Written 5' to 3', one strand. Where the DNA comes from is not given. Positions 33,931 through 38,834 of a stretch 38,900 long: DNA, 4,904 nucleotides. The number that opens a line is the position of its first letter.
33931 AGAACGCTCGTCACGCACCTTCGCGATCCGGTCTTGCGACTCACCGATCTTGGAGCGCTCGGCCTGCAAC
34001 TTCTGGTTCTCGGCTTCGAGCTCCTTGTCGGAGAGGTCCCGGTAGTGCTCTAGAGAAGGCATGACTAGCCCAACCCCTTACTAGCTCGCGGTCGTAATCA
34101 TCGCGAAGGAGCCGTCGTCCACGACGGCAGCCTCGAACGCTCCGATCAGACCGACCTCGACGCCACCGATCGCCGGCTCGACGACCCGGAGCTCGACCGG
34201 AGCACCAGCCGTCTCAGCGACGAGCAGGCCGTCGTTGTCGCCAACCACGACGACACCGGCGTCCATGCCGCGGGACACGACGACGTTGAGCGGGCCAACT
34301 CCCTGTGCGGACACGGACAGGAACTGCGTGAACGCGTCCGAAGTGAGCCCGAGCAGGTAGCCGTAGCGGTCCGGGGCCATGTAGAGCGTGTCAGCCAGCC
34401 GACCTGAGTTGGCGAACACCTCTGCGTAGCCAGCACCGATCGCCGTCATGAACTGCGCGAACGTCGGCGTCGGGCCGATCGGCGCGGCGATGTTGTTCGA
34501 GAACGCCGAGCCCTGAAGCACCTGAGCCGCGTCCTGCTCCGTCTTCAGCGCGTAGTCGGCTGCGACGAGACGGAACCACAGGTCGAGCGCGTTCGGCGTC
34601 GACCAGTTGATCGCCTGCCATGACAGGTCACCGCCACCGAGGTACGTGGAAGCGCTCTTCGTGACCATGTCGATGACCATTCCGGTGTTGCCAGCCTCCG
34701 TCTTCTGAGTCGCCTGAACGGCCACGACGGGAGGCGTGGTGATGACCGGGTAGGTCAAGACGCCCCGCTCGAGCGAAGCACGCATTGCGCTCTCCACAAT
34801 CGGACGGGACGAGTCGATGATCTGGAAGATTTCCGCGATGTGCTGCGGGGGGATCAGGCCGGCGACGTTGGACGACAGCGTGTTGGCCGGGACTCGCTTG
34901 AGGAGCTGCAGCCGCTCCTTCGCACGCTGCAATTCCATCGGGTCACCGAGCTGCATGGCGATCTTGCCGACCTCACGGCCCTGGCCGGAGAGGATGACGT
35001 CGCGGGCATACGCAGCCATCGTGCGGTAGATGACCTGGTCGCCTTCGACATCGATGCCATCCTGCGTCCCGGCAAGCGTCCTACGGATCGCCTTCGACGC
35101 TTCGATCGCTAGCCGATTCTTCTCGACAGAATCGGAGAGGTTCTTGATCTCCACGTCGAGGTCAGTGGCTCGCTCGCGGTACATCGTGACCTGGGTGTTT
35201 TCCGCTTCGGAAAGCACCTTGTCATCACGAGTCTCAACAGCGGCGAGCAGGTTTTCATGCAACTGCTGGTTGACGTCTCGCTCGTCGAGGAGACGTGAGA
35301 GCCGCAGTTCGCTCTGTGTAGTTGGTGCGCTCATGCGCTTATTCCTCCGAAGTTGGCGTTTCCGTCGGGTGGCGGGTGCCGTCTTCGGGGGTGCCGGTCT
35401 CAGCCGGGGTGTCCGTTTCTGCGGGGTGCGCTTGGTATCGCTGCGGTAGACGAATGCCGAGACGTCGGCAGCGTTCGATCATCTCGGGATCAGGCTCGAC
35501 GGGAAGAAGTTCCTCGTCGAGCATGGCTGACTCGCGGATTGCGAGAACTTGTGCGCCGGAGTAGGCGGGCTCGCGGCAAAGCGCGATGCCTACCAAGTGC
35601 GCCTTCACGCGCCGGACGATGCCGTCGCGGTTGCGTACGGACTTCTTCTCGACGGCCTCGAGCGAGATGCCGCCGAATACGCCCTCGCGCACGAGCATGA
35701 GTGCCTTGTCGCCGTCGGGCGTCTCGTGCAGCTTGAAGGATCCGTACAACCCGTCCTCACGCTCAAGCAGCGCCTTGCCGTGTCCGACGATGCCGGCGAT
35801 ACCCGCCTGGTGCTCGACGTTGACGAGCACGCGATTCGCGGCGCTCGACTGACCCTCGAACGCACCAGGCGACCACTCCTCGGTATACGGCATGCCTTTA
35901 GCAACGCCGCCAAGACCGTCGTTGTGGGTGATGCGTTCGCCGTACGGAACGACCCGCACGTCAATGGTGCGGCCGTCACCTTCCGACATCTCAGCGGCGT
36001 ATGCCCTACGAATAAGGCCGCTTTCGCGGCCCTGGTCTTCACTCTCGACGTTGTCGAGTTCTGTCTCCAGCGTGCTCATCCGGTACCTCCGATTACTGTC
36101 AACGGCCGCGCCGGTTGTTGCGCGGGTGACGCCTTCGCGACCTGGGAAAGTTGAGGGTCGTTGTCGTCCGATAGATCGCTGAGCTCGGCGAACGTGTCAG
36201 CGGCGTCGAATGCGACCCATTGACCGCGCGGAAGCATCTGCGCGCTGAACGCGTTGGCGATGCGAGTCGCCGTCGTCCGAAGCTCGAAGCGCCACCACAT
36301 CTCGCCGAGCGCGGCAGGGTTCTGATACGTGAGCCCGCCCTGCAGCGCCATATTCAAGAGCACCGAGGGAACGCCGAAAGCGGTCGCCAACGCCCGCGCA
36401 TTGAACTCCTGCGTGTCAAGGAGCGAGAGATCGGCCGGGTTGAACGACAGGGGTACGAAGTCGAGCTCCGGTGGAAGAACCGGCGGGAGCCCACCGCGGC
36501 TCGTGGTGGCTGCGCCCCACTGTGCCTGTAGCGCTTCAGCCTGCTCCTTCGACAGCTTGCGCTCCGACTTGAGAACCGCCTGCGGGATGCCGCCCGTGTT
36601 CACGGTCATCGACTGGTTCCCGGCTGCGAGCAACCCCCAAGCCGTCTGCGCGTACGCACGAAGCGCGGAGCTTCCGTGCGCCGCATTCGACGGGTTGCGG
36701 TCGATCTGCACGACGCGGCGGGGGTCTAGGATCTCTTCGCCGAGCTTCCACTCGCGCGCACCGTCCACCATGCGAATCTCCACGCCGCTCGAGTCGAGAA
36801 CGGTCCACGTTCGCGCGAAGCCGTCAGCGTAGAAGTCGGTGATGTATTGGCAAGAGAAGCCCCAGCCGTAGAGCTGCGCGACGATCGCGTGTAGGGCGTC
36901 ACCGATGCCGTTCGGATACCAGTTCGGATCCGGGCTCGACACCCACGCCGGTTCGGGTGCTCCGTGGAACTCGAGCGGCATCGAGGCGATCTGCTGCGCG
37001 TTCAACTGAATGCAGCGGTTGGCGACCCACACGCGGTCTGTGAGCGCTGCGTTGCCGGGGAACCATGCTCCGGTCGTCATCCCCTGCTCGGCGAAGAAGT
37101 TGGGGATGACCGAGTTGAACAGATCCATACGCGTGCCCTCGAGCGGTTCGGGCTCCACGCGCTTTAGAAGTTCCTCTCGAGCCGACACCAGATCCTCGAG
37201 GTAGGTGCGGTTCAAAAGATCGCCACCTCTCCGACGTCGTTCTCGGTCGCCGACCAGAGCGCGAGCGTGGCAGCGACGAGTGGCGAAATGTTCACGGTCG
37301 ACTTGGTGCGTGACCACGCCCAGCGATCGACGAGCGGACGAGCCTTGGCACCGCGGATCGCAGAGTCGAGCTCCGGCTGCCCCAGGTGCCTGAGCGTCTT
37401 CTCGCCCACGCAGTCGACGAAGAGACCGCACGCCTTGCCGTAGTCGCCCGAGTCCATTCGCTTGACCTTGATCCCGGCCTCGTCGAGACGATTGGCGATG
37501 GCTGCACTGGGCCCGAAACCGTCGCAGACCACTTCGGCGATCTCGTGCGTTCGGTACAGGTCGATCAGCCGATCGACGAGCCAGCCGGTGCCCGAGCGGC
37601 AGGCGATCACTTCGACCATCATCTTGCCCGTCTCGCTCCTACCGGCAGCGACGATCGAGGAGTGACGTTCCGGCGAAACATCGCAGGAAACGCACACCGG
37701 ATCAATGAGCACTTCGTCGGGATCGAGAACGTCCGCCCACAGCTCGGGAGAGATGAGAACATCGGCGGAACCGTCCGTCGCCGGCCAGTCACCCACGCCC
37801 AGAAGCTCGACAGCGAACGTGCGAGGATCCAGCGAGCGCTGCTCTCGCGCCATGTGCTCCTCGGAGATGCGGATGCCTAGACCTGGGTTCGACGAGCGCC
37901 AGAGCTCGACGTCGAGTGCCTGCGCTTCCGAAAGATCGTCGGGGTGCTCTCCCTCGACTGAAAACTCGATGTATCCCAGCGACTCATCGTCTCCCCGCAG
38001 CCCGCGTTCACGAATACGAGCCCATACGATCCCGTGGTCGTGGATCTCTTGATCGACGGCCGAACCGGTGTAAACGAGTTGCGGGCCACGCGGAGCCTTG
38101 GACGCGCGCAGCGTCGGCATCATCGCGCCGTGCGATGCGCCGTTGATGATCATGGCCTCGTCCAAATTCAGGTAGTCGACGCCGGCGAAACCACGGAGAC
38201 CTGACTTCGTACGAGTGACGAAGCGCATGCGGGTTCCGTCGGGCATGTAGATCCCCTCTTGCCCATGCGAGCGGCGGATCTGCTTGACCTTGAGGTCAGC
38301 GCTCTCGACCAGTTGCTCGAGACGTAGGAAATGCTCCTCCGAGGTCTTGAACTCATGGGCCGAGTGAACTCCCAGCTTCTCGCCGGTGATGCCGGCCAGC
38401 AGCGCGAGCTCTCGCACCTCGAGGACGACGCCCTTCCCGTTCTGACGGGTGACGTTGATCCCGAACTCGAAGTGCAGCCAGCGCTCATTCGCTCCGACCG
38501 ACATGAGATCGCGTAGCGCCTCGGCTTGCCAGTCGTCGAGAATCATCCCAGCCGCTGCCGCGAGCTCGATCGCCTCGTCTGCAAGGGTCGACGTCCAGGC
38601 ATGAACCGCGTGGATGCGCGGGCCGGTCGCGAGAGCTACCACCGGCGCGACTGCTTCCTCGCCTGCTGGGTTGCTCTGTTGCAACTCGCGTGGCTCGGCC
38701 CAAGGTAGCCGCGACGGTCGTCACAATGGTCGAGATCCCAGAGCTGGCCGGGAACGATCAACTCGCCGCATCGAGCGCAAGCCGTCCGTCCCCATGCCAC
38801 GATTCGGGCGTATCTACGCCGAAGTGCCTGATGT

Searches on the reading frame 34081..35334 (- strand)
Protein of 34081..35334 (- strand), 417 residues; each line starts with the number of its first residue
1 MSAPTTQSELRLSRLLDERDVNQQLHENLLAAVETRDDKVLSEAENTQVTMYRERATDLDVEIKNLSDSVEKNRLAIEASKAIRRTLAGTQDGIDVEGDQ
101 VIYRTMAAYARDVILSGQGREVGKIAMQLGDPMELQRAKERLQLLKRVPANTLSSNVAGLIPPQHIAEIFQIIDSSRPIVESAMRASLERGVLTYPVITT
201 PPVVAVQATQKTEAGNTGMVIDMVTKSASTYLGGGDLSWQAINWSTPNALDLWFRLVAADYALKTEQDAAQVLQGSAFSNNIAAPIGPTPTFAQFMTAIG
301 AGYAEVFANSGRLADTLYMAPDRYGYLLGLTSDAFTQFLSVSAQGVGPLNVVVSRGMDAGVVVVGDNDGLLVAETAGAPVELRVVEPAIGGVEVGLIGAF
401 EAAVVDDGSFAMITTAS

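Call 7: search_protein_families(library=phrogs, proteins=[window:34081-35334:-], max_evalue=0.01)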
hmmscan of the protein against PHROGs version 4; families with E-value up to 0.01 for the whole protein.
window:34081-35334:- (417 aa): 1 family
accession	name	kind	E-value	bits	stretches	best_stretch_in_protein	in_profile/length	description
phrog_2263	-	head and packaging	3e-30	106.6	1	23-407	184-535/551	major head protein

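Call 11: search_dna_similar(query=window:34081-35334:-, collection=phages, mode=protein, max_evalue=0.00001, max_rows=25)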
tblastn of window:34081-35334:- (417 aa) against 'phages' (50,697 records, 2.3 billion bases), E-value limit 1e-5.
Records with a match: 37; places in all: 37; records where one place covers at least 80% of the query: 32.
Best place of each record, by identity: <60% 37.
By first word of the organism name: Mycobacterium 37.
By host as written in the record: Mycobacterium smegmatis mc2 155 20; Mycobacterium smegmatis mc2155 6; Mycobacterium smegmatis mc#155 4; Mycobacterium smegamtis mc2 155 2; Mycobacterium 1; Mycobacterium sp. 1; - 1; Mycolicobacterium smegmatis mc^2 155 1; and 1 more.
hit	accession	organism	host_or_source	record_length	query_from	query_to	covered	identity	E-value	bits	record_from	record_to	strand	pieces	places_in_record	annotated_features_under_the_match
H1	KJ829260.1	Mycobacterium phage YungJamal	Mycobacterium smegmatis mc2 155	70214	26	407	92%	26.4%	5e-16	86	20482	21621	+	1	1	42: capsid protein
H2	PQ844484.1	Mycobacterium phage Vagabond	Mycobacterium smegmatis mc2 155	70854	26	407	92%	26.4%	5e-16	86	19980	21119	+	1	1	39: major capsid protein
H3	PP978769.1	Mycobacterium phage FoulBall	Mycobacterium smegmatis mc2 155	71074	26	407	92%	26.4%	5e-16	86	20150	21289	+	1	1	39: major capsid protein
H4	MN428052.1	Mycobacterium phage Smooch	Mycobacterium smegmatis mc2155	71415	26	407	92%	26.4%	5e-16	86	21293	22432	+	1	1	41: major capsid protein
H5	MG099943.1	Mycobacterium phage Familton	Mycobacterium smegmatis mc2 155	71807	26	407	92%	26.4%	5e-16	86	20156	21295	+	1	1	major capsid protein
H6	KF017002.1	Mycobacterium phage Catdawg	Mycobacterium smegmatis mc2 155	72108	26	407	92%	26.4%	5e-16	86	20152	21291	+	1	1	39: major capsid protein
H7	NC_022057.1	Mycobacterium phage Catdawg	Mycobacterium smegmatis mc2 155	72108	26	407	92%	26.4%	5e-16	86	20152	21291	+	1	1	39: major head protein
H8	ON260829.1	Mycobacterium phage Idergollasper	Mycobacterium smegmatis mc#155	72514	26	407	92%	26.4%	5e-16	86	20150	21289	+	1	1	39: major capsid protein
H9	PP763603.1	Mycobacterium phage Wildflower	Mycobacterium smegmatis mc2155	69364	26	407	92%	26.4%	5e-16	86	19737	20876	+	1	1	39: major capsid protein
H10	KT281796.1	Mycobacterium phage Zakhe101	Mycobacterium smegmatis mc2 155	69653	26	407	92%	26.4%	5e-16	86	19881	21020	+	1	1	major capsid protein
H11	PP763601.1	Mycobacterium phage Ashwin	Mycobacterium smegmatis mc2155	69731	26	407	92%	26.4%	5e-16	86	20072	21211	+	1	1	40: major capsid protein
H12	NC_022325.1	Mycobacterium phage Dylan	Mycobacterium smegamtis mc2 155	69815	26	407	92%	26.4%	5e-16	86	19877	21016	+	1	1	38: major head protein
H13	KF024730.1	Mycobacterium phage Dylan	Mycobacterium smegamtis mc2 155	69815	26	407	92%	26.4%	5e-16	86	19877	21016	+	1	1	38: capsid protein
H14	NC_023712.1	Mycobacterium phage Firecracker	Mycobacterium smegmatis mc2 155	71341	26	407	92%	26.4%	5e-16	86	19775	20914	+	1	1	39: major head protein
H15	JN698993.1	Mycobacterium phage Firecracker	Mycobacterium smegmatis mc2 155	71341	26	407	92%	26.4%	5e-16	86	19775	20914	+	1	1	39: capsid protein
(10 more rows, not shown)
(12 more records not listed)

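Call 16: find_related_loci(query=window:34081-35334:-, collection=viral_contigs, flank=10000)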
Query window:34081-35334:- (417 aa) in viral_contigs; peptide patterns used: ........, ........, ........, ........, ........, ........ (x = any residue, [..] = any of these).
18 stretches matched a pattern; 15 encode a relative of the query (tblastn E <= 1e-3); 15 distinct loci.
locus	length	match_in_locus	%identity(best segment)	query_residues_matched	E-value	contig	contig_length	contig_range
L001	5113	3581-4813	72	6-417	0e+0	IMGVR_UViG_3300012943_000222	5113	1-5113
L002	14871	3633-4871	73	5-417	0e+0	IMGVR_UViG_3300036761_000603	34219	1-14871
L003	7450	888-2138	69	1-417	0e+0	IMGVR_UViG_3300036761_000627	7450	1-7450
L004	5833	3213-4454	67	5-417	0e+0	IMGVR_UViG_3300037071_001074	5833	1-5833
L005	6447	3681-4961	63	1-417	0e+0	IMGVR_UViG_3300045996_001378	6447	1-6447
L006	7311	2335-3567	67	6-416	1e-177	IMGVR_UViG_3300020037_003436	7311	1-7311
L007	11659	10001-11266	62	1-417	2e-168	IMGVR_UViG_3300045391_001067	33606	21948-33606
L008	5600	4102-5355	62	1-417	5e-166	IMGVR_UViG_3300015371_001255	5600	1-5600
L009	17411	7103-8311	65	11-417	1e-163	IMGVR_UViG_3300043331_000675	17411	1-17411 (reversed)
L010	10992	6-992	69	93-417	1e-146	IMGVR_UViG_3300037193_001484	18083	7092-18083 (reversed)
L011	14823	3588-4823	56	6-417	5e-140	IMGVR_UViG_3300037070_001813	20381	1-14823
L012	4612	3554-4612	53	6-358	4e-111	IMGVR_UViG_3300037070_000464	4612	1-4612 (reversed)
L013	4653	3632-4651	49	6-346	7e-101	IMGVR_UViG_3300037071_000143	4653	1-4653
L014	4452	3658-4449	47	6-270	5e-68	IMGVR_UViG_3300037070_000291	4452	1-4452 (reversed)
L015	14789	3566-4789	73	6-417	0e+0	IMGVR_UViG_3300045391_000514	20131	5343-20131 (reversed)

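Call 49: find_related_loci(query=window:34081-35334:-, collection=genome_contigs, flank=10000)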
Query window:34081-35334:- (417 aa) in genome_contigs; peptide patterns used: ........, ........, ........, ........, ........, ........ (x = any residue, [..] = any of these).
64 stretches matched a pattern, but none encodes a relative of the query by tblastn (E <= 1e-3).

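Call 51: find_related_loci(query=A2, collection=genome_contigs, flank=10000)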
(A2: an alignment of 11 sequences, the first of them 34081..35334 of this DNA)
Query A2 (417 aa) in genome_contigs; peptide patterns used: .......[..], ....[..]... (x = any residue, [..] = any of these).
93 stretches matched a pattern, but none encodes a relative of the query by tblastn (E <= 1e-3).

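Call 105: find_encoding_contigs(protein=window:34081-35334:-, flank=3000, max_places=4)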
Protein window:34081-35334:- (417 aa): no gene with exactly this product is on record in the collection.

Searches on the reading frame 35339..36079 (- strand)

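Call 7: search_protein_families(library=phrogs, proteins=[window:35339-36079:-], max_evalue=0.01)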
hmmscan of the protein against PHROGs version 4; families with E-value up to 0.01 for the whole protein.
window:35339-36079:- (246 aa): 3 families
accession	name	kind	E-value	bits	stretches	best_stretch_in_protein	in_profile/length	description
phrog_2263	-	head and packaging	9.9e-12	45.5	1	35-184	37-179/551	major head protein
phrog_80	-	head and packaging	2.6e-08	34.5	1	13-193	208-390/607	head maturation protease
phrog_3270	-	head and packaging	0.0083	15.8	1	71-188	26-136/603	head maturation protease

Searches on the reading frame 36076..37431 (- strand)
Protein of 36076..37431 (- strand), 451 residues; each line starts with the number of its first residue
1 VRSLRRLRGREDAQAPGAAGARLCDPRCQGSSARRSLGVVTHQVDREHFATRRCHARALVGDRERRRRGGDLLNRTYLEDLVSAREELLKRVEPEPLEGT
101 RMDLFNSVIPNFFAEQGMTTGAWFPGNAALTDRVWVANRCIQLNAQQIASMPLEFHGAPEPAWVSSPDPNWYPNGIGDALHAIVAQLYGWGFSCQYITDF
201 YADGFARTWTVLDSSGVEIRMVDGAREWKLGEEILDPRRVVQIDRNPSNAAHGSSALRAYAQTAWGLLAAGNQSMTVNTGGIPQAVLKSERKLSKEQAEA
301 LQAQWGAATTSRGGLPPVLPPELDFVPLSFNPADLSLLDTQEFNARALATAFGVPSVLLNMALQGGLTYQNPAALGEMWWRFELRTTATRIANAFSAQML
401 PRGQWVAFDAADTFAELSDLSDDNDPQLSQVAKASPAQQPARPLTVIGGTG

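Call 7: search_protein_families(library=phrogs, proteins=[window:36076-37431:-], max_evalue=0.01)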
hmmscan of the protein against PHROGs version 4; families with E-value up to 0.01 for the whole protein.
window:36076-37431:- (451 aa): 3 families
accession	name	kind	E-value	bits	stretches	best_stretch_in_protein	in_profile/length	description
phrog_12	-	head and packaging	5e-26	92.9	1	114-409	72-379/646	portal protein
phrog_2662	-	head and packaging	9e-14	52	1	240-405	191-360/717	portal protein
phrog_5929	-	head and packaging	1.3e-08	35.4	1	280-400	15-133/228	portal protein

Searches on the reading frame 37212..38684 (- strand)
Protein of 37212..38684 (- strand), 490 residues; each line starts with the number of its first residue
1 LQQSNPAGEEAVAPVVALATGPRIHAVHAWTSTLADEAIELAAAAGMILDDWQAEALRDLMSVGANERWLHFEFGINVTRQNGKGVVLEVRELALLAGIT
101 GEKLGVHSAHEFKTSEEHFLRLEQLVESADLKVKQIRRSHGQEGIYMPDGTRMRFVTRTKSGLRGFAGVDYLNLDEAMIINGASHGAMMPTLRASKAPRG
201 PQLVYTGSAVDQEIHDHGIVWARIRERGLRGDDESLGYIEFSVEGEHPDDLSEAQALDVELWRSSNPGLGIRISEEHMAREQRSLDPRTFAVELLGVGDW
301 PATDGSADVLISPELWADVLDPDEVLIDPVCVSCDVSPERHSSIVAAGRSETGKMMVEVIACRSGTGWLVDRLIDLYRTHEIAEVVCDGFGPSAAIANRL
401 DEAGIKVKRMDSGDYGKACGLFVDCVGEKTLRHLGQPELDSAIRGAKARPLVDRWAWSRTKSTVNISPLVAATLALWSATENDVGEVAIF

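Call 7: search_protein_families(library=phrogs, proteins=[window:37212-38684:-], max_evalue=0.01)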
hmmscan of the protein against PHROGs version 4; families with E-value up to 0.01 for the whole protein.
window:37212-38684:- (490 aa): 3 families
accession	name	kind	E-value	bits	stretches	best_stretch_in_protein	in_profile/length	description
phrog_9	-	head and packaging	1.1e-55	190.9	1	20-483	64-667/812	terminase large subunit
phrog_17688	-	unknown function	8.2e-20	72.3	1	30-302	22-279/290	-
phrog_6910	-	unknown function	0.0015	19.3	1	133-197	55-115/125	-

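Call 53: search_dna_similar(query=window:37212-38684:-, collection=phages, mode=protein, max_evalue=1e-10, max_rows=12)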
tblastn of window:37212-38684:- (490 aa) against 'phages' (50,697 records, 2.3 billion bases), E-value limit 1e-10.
Records with a match: 1783; places in all: 1783; records where one place covers at least 80% of the query: 1646.
Best place of each record, by identity: <60% 1783.
By first word of the organism name: Mycobacterium 885; Gordonia 222; Propionibacterium 200; Arthrobacter 196; Microbacterium 94; Streptococcus 74; Cutibacterium 44; Rhodococcus 15; Lactococcus 13; Bacteriophage 9; and 13 more.
By host as written in the record: Mycobacterium smegmatis mc2 155 561; Gordonia terrae 3612 184; Arthrobacter sp. ATCC 21022 143; Mycobacterium smegmatis mc#155 132; Propionibacterium acnes 98; Microbacterium foliorum NRRL B-24224 53; Cutibacterium acnes 48; Mycobacterium smegmatis mc2155 47; and 211 more.
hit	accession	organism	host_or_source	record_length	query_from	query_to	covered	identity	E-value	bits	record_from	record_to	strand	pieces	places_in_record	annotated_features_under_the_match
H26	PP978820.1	Rhodococcus phage Madraxi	Rhodococcus equi NRRL B-16538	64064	22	477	93%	39.3%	3e-65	234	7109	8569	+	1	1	10: terminase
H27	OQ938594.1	Rhodococcus phage Jflix2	Rhodococcus equi NRRL B-16538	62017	22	477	93%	38.8%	4e-66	236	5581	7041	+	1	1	8: terminase large subunit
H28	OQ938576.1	Rhodococcus phage Shagrat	Rhodococcus equi NRRL B-16538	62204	46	482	89%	38.6%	4e-72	254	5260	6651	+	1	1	8: terminase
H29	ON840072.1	Caudoviricetes sp.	Rattus norvegicus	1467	22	483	94%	36.3%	6e-62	214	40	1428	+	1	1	large terminase protein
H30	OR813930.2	Mycobacterium phage WXIN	Mycolicibacterium septicum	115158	46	478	88%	36.9%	1e-46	179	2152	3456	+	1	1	terminase large subunit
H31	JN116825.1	Rhodococcus phage REQ1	Rhodococcus equi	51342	46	477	88%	36.8%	2e-62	226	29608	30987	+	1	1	terminase large subunit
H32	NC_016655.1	Rhodococcus phage REQ1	Rhodococcus equi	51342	46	477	88%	36.8%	2e-62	226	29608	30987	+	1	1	terminase large subunit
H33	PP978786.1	Mycobacterium phage Journey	Mycobacterium smegmatis mc2 155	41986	22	476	93%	34.3%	3e-47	181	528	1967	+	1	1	2: terminase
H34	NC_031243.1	Mycobacterium phage Xeno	Mycobacterium smegmatis mc2 155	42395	22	476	93%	34.3%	3e-47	181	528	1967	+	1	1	2: terminase large subunit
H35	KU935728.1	Mycobacterium phage Xeno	Mycobacterium smegmatis mc2 155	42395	22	476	93%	34.3%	3e-47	181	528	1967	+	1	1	2: terminase large subunit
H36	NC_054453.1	Mycobacterium phage Fulbright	Mycobacterium smegmatis mc2 155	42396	22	476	93%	34.3%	3e-47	181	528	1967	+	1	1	2: terminase large subunit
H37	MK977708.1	Mycobacterium phage Fulbright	Mycobacterium smegmatis mc2 155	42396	22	476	93%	34.3%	3e-47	181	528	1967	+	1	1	2: terminase large subunit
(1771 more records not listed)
